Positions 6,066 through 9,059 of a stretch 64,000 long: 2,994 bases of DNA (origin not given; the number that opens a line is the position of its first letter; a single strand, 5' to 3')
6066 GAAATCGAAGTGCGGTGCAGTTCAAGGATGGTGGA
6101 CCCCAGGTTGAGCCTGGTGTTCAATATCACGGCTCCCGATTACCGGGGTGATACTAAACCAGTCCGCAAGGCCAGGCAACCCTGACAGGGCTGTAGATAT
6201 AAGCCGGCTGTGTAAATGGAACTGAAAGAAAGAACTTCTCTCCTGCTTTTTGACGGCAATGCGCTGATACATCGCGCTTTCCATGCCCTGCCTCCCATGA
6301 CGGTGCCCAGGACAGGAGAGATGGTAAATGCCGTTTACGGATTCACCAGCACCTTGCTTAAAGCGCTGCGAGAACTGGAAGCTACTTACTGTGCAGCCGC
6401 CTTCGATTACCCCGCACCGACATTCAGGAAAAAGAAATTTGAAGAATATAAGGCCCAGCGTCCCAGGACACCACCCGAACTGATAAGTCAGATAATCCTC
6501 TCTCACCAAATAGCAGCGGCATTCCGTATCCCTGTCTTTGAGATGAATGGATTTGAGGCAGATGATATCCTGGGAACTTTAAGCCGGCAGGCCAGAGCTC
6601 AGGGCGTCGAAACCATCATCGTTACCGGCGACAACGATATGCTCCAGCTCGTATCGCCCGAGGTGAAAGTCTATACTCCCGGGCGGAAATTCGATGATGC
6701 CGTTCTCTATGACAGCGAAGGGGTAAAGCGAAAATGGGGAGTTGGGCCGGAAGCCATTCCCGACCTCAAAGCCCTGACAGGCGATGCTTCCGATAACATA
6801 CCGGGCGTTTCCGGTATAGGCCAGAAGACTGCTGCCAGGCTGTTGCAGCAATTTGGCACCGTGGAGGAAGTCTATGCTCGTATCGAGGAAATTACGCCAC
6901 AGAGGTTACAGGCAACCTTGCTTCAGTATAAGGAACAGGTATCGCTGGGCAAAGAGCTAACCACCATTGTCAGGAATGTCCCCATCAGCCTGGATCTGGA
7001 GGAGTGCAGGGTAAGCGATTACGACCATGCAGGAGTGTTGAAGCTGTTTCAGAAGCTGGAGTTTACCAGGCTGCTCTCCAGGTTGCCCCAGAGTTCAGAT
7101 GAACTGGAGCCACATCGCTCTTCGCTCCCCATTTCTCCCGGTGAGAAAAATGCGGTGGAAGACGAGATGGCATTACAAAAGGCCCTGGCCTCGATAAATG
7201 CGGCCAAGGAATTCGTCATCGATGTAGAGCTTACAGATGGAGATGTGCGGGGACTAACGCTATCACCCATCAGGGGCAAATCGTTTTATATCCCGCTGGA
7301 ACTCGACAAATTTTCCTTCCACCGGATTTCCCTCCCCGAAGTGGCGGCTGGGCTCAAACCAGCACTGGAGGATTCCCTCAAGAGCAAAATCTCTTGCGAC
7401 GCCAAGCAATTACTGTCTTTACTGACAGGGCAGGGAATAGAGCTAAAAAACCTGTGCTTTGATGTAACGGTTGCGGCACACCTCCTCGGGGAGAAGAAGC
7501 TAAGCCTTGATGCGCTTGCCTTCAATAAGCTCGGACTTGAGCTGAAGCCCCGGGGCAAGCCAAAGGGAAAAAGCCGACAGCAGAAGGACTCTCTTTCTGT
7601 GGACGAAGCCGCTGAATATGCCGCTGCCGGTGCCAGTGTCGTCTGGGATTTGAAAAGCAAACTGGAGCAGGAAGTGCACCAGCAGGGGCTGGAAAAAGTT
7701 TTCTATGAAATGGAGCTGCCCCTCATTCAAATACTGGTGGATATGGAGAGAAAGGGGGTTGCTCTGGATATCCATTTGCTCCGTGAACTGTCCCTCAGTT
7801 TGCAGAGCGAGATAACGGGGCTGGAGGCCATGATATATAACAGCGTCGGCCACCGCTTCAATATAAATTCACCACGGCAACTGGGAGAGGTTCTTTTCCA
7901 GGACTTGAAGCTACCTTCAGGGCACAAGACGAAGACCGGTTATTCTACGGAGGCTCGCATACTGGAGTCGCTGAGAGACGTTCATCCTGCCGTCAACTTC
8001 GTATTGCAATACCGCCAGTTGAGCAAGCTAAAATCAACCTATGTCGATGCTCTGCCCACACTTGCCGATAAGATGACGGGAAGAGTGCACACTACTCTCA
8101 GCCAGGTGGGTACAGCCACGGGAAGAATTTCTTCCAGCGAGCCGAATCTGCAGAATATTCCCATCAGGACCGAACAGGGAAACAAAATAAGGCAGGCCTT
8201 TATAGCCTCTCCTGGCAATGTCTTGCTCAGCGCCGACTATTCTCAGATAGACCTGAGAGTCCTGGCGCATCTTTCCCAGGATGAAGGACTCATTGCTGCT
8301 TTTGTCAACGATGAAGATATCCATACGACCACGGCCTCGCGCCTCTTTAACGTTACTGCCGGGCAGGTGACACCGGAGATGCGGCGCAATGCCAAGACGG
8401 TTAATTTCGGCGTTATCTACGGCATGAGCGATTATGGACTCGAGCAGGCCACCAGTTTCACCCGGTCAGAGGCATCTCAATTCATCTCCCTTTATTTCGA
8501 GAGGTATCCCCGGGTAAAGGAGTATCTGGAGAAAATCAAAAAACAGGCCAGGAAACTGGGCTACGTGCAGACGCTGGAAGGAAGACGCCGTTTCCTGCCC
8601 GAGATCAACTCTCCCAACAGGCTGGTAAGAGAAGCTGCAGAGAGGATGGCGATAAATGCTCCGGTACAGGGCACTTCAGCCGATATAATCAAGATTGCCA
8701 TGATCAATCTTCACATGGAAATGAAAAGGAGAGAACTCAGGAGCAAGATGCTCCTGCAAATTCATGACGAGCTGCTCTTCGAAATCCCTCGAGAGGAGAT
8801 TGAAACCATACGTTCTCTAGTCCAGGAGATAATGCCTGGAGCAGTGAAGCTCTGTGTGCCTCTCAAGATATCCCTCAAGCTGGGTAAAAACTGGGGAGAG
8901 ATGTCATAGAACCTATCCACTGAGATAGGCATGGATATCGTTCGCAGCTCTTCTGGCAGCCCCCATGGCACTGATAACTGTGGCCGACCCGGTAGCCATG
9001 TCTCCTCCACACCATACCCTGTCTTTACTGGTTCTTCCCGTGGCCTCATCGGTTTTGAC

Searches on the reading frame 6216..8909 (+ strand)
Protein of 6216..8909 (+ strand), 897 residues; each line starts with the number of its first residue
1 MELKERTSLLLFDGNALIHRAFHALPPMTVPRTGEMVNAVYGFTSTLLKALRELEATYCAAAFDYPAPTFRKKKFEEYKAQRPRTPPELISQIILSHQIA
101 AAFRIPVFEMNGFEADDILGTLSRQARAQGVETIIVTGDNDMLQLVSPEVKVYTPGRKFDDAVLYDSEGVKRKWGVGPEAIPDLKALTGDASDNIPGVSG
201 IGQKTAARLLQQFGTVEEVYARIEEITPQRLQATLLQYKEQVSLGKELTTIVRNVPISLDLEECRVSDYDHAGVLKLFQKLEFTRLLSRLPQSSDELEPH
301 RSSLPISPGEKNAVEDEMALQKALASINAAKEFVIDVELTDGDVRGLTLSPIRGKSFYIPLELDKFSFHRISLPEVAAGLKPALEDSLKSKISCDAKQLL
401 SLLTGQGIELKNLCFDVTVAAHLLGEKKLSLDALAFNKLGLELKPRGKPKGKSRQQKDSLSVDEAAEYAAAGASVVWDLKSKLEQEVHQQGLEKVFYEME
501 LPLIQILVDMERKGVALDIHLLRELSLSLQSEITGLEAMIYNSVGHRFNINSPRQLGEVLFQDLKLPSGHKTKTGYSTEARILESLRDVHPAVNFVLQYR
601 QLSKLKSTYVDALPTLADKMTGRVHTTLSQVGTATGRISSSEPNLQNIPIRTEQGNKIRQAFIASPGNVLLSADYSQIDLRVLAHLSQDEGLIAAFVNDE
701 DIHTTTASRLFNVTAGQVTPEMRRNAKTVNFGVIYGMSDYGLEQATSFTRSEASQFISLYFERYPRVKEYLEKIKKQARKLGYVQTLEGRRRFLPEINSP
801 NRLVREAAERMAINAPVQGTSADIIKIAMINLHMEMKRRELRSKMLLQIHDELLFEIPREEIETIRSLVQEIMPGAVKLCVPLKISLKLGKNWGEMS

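Call 6: search_protein_families(library=pfam, proteins=[window:6216-8909:+], max_evalue=0.001)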
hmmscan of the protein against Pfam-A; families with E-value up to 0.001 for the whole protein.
window:6216-8909:+ (897 aa): 5 families
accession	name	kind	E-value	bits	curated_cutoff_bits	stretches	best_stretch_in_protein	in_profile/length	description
PF00476.26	DNA_pol_A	-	2.5e-161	537.3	34.3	1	521-895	3-381/381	DNA polymerase family A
PF02739.22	5_3_exonuc_N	-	1.6e-51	174.7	34.3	1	9-175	2-164/164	5'-3' exonuclease, N-terminal resolvase-like domain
PF01367.25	5_3_exonuc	-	4.9e-32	110.7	40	1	176-271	1-96/97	5'-3' exonuclease, C-terminal SAM fold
PF01612.26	DNA_pol_A_exo1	-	1.9e-10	41.3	23.6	1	314-487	4-172/173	3'-5' exonuclease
PF22619.2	DNA_polI_exo1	-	5.8e-05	23.4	27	1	379-430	39-90/140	DNA polymerase I, ribonuclease H-like domain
